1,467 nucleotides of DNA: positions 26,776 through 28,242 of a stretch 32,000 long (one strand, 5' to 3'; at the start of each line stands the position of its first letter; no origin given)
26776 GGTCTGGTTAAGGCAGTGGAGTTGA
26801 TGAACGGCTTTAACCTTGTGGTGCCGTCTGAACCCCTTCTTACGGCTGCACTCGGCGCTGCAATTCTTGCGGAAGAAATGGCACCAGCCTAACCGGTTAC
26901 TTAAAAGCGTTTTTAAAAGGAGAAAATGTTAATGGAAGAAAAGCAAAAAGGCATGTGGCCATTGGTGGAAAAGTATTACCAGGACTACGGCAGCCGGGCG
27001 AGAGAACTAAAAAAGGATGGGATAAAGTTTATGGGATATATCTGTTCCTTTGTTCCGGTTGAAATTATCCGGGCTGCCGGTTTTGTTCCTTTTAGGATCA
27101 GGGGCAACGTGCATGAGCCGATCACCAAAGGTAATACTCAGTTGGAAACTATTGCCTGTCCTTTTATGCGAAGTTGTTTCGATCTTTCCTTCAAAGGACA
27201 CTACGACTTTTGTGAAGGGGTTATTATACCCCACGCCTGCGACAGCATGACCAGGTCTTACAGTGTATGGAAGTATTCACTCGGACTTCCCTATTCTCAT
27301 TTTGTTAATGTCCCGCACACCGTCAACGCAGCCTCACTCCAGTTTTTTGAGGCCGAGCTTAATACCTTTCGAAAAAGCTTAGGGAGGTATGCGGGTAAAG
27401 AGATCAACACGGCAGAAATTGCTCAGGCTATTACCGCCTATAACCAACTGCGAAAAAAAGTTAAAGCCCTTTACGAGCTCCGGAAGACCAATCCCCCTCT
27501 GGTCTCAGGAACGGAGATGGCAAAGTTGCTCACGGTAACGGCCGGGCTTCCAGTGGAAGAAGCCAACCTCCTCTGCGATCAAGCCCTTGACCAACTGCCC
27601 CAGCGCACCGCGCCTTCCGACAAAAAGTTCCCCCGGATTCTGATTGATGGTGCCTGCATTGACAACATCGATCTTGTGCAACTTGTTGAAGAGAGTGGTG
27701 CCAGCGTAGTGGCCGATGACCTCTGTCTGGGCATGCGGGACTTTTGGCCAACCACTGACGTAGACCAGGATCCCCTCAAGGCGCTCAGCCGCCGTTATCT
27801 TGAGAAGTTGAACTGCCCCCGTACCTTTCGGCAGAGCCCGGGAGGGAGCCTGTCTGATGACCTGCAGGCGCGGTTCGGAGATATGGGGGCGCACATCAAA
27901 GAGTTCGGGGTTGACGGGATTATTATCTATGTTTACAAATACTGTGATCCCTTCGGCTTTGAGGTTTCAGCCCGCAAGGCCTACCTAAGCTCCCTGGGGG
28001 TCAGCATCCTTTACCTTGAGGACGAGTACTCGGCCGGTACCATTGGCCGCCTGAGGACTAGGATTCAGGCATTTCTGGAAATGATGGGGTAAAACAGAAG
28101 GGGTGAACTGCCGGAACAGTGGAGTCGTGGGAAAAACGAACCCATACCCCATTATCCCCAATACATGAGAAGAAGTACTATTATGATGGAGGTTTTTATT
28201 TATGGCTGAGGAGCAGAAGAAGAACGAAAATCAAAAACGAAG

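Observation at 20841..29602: Island-borne BCR/2-hydroxyacyl-CoA-dehydratase-type radical enzyme with two unlike ATPases, a GlcD/GlcF-type dehydrogenase and an MBL hydrolase; substrate unknown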

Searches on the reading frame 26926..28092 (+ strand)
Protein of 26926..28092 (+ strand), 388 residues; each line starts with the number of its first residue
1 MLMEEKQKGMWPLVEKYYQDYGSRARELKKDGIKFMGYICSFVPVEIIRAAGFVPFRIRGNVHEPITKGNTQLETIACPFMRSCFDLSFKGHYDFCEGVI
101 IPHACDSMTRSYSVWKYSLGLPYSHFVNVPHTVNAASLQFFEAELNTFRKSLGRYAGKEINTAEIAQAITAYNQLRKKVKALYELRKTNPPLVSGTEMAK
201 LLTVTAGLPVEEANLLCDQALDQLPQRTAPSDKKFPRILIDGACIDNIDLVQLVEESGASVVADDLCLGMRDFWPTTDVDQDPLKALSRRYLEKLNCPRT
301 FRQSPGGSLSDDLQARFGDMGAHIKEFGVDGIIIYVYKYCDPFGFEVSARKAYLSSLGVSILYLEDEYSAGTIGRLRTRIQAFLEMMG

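Call 3: search_protein_families(library=pfam, proteins=[window:26926-28092:+])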
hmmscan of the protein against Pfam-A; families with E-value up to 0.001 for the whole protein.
window:26926-28092:+ (388 aa): 1 family
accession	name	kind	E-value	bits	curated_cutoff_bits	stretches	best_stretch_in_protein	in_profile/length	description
PF06050.19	HGD-D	-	4.5e-79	266.9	28.4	1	40-387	1-342/342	2-hydroxyglutaryl-CoA dehydratase, D-component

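Call 4: search_protein_families(library=ncbifam, proteins=[window:26926-28092:+])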
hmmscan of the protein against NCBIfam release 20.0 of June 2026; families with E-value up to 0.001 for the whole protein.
window:26926-28092:+ (388 aa): 4 families
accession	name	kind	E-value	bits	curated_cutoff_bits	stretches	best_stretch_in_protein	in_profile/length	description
NF040772.1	double_cubane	equivalog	3.4e-61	207.3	350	1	22-387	9-372/372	double-cubane-cluster-containing anaerobic reductase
TIGR03190.1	benz_CoA_bzdN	equivalog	2.1e-47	161.7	453.8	1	14-387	7-371/377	benzoyl-CoA reductase, bzd-type, subunit N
NF052456.1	HyiscapDhHadC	equivalog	1.3e-42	146.1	700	1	29-387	24-372/372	(R)-2-hydroxyisocaproyl-CoA dehydratase subunit beta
TIGR02263.1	benz_CoA_red_C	equivalog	1.4e-36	126.3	421.15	1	25-378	20-371/380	benzoyl-CoA reductase subunit C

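Call 13: search_solved_structures(query=window:26926-28089:+, max_evalue=0.01)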
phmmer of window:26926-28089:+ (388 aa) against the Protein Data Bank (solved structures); distinct sequences matched with E-value up to 0.01: 5.
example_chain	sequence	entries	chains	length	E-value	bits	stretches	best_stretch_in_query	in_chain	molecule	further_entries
8s02_B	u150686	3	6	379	3.2e-46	161.3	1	10-387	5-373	BzdN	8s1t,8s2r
3o3m_B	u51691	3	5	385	2.1e-35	125.7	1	30-387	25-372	beta subunit 2-hydroxyacyl-CoA dehydratase | beta-subunit 2-hydroxyacyl-CoA dehydratase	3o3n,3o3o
7yyl_C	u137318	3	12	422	5e-32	114.6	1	27-387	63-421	Dehydratase family protein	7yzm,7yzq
6eno_A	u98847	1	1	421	6.3e-32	114.3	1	27-387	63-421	Dehydratase family protein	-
9g87_B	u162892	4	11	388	2.4e-17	66.3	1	27-385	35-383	3-methylbenzoyl-CoA reductase gamma subunit MbdN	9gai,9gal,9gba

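Call 34: search_solved_structures(query=window:26926-28089:+, max_evalue=1e-20, show_alignments=3)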
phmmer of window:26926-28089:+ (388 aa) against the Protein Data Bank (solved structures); distinct sequences matched with E-value up to 1e-20: 4.
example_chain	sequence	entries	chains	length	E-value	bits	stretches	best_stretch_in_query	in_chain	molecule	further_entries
8s02_B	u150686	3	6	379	3.2e-46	161.3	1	10-387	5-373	BzdN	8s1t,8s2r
3o3m_B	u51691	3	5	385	2.1e-35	125.7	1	30-387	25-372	beta subunit 2-hydroxyacyl-CoA dehydratase | beta-subunit 2-hydroxyacyl-CoA dehydratase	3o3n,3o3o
7yyl_C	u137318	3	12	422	5e-32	114.6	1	27-387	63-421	Dehydratase family protein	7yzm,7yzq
6eno_A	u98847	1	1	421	6.3e-32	114.3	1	27-387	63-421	Dehydratase family protein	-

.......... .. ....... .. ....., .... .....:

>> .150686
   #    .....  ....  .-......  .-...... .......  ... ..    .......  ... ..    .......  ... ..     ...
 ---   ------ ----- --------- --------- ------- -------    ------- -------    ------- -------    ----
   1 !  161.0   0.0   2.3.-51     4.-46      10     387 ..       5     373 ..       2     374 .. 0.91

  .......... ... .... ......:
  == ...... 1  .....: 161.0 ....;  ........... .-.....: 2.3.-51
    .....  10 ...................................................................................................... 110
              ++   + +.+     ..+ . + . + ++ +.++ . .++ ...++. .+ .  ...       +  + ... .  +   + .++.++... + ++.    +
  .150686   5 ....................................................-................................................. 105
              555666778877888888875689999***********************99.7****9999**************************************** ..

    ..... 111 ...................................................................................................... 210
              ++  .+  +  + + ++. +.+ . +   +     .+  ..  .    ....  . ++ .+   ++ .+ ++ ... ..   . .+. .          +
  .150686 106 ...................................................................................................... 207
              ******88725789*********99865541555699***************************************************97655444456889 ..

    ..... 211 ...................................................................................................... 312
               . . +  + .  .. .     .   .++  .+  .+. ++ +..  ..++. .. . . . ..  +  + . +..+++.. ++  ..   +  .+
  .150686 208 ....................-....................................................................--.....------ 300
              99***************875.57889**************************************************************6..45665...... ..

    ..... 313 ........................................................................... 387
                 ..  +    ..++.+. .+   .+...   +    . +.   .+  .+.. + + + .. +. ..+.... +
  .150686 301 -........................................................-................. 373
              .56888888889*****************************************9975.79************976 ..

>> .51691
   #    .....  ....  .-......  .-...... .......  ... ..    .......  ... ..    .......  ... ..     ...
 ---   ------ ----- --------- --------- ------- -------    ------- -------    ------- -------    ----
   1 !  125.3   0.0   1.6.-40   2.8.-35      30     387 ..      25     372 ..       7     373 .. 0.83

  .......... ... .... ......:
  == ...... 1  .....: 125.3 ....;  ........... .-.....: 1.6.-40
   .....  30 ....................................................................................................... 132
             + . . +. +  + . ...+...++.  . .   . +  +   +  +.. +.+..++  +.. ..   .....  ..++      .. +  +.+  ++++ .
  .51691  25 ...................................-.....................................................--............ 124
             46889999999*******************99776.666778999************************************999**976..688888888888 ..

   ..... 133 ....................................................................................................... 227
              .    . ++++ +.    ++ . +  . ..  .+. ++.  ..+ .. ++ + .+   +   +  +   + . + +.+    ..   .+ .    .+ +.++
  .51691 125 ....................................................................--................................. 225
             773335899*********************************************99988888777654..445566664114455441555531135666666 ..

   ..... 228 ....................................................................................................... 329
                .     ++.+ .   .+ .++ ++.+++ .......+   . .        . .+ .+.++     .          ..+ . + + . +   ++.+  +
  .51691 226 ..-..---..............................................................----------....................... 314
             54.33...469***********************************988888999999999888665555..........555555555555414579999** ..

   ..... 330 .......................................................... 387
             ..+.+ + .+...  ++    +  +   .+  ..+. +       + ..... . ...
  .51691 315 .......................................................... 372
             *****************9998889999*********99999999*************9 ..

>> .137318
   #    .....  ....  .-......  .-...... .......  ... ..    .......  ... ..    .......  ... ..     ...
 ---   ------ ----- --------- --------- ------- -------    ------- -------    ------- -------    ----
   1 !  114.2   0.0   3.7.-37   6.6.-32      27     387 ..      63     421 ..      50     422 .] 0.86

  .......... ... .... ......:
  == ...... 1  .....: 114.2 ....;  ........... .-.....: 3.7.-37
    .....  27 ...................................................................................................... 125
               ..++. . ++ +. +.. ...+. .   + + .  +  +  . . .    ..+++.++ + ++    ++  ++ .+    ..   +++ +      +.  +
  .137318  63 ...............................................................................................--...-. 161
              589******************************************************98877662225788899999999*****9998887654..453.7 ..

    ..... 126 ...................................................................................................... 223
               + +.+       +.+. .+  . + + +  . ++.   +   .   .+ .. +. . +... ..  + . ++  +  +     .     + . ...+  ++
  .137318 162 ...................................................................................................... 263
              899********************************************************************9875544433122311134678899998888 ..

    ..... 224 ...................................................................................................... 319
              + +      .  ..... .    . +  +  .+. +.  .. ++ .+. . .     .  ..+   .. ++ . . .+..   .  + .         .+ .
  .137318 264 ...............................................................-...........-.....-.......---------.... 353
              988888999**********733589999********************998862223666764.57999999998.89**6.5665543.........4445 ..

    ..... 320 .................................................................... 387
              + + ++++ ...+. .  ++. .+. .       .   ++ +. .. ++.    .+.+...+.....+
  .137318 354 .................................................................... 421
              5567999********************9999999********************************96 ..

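Call 65: search_protein_families(library=ncbifam, proteins=[L087:12916-14064:+, L087:15907-17898:+, L087:17930-18145:+, L087:18192-19772:-], max_evalue=1e-8)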
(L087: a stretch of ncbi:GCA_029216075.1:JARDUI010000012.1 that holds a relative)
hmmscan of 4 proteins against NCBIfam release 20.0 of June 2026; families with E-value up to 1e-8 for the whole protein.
L087:12916-14064:+ (382 aa): 23 families
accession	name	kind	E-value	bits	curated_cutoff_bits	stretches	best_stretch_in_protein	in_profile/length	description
NF045552.1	GlutCoADH_Des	equivalog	1.5e-141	472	470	1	1-377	1-377/387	glutaryl-CoA dehydrogenase Acd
NF042972.1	AcrlCoAredClosAcrC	equivalog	3.2e-112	374.9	640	1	1-380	1-377/378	acryloyl-CoA reductase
NF043006.1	CyhCrbnylCoADH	equivalog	2.1e-83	280.5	650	1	6-381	5-377/380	cyclohexane-1-carbonyl-CoA dehydrogenase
NF058590.1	AcCoDHFadEBacil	equivalog_domain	9.1e-80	268.8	600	1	4-382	20-413/586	acyl-CoA dehydrogenase FadE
NF042439.1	SulpropCoADesulf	equivalog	5.8e-79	265.5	600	1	16-381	4-372/379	3-sulfinopropanoyl-CoA desulfinase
NF053553.1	prodigi_MBC_PigA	equivalog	1.7e-77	261.1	500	1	1-379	1-379/381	prodigiosin MBC biosynthesis dehydrogenase PigA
NF008997.0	PRK12341.1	equivalog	5e-68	229.9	537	1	1-381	1-378/382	acyl-CoA dehydrogenase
NF045652.1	ProlPCPDhRedW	equivalog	1.5e-67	228.1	650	1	8-379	3-373/376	L-prolyl-[peptidyl-carrier protein] dehydrogenase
TIGR03207.1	cyc_hxne_CoA_dh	equivalog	1.1e-57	195.5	575.35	1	6-378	2-370/372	cyclohexanecarboxyl-CoA dehydrogenase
NF052270.1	Staph_DH_FadE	equivalog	6.6e-57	193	600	1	6-379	22-393/400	acyl-CoA dehydrogenase FadE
NF002885.1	PRK03354.1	equivalog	6.1e-56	190.1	540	1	1-380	1-374/378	crotonobetainyl-CoA dehydrogenase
TIGR03204.1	pimC_large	equivalog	2.2e-40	138.8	623.85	1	5-369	4-363/395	pimeloyl-CoA dehydrogenase large subunit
TIGR03203.1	pimD_small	equivalog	1.6e-31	109.7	652.7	1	31-369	32-366/378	pimeloyl-CoA dehydrogenase small subunit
NF049984.1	Rv1679_FadE16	equivalog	1e-30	107.2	600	1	33-370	21-356/371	Rv1679 family acyl-CoA dehydrogenase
NF007000.1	PRK09463.1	subfamily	1.1e-30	106.6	600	1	32-345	69-398/726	acyl-CoA dehydrogenase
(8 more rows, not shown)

L087:15907-17898:+ (663 aa): 11 families
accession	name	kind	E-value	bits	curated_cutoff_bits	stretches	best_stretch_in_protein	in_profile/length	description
NF004898.0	PRK06259.1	equivalog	1.3e-49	169.2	385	1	260-659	115-485/488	fumarate reductase (CoM/CoB) subunit TfrB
NF045670.1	quin_L_LdhH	equivalog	1.5e-30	106.1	800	1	424-658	468-705/706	L-lactate dehydrogenase (quinone) large subunit LdhH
NF045724.1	ferredox_TmcB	equivalog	2.3e-20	72.6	735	1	280-652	42-420/430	electron transfer complex ferredoxin TmcB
NF045796.1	DsrK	equivalog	7.6e-17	61.1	400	1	278-636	49-416/453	sulfate reduction electron transfer complex DsrMKJOP subunit DsrK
NF045663.1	diclust_near_Sec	equivalog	1.8e-16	59.4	530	1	336-616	346-602/759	pyridine nucleotide-disulfide oxidoreductase/dicluster-binding protein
NF008369.0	PRK11168.1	equivalog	2.7e-16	59.5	278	1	422-637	166-381/401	anaerobic glycerol-3-phosphate dehydrogenase subunit C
NF045711.1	sulf_resp_HmcF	equivalog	2.6e-13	49.6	750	1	520-633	306-422/457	sulfate respiration complex iron-sulfur protein HmcF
NF038018.1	qmoC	equivalog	1.4e-09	37.9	300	0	8-174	157-320/360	quinone-interacting membrane-bound oxidoreductase complex subunit QmoC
TIGR03290.1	CoB_CoM_SS_C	equivalog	3.7e-09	36.7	160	0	335-373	38-76/144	CoB--CoM heterodisulfide reductase subunit C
NF041890.1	hdrC_Methbact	equivalog_domain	4.6e-09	36.1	270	0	267-307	17-56/192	ferredoxin:CoB-CoM heterodisulfide reductase subunit HdrC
TIGR00384.1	dhsB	subfamily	5.9e-09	35.7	88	0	272-367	133-220/222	succinate dehydrogenase and fumarate reductase iron-sulfur protein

L087:17930-18145:+ (71 aa): 13 families
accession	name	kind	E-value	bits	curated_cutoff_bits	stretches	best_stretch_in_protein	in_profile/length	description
NF004547.1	PRK05889.1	equivalog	6.5e-17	61.5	75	1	1-71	1-71/71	biotin/lipoyl-binding carrier protein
NF006079.0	PRK08225.1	equivalog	5.7e-16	58.3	95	1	4-71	3-70/70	acetyl-CoA carboxylase biotin carboxyl carrier protein subunit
NF006761.0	PRK09282.1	domain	6.2e-16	58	402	1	3-70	522-589/591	pyruvate carboxylase subunit B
TIGR01235.1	pyruv_carbox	equivalog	2.3e-15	55.2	1114.45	1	3-71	1075-1143/1143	pyruvate carboxylase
NF010643.0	PRK14040.1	subfamily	2e-14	53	892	1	3-70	527-594/595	oxaloacetate decarboxylase subunit alpha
NF005117.0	PRK06549.1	equivalog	4.2e-14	53.2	159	1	4-67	63-126/130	acetyl-CoA carboxylase biotin carboxyl carrier protein subunit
NF009554.0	PRK12999.1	equivalog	6.5e-14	50.7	965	1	3-71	1078-1146/1147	pyruvate carboxylase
TIGR01108.1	oadA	equivalog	6.7e-14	51.3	756.5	1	3-67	518-582/582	sodium-extruding oxaloacetate decarboxylase subunit alpha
NF004173.0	PRK05641.1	equivalog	7.4e-14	52.6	199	1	4-68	86-150/153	putative acetyl-CoA carboxylase biotin carboxyl carrier protein subunit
TIGR02712.1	urea_carbox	equivalog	1.3e-13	49.6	1303.85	1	3-71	1133-1201/1201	urea carboxylase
NF047903.1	MmDecMmdC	equivalog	1.7e-13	51.1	200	1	4-70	65-131/132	methylmalonyl-CoA decarboxylase subunit gamma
TIGR00531.1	BCCP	equivalog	4.1e-10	40.3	115.2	1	18-71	102-155/156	acetyl-CoA carboxylase biotin carboxyl carrier protein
NF008814.0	PRK11854.1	equivalog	1.5e-09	36.8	722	1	1-71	1-75/637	pyruvate dehydrogenase complex dihydrolipoyllysine-residue acetyltransferase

L087:18192-19772:- (526 aa): 6 families
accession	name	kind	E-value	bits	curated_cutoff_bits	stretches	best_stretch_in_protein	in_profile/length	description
TIGR00813.1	sss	superfamily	4.2e-60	204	184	1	35-466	1-411/411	sodium/solute symporter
NF007790.0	PRK10484.1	equivalog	2.8e-33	115.5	401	1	7-487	5-465/527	solute:sodium symporter family transporter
TIGR02121.1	Na_Pro_sym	equivalog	7.3e-22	77.7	515.5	1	8-484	4-449/488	sodium/proline symporter PutP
TIGR02119.1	panF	equivalog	2.6e-17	63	328.05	1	302-484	276-448/471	sodium/pantothenate symporter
NF011948.0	PRK15419.1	equivalog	2.7e-15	56.2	955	0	7-209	7-207/502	sodium/proline symporter PutP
TIGR03648.1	Na_symport_lg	subfamily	9.7e-10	37.5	320.75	0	339-476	355-483/547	VC_2705 family sodium/solute symporter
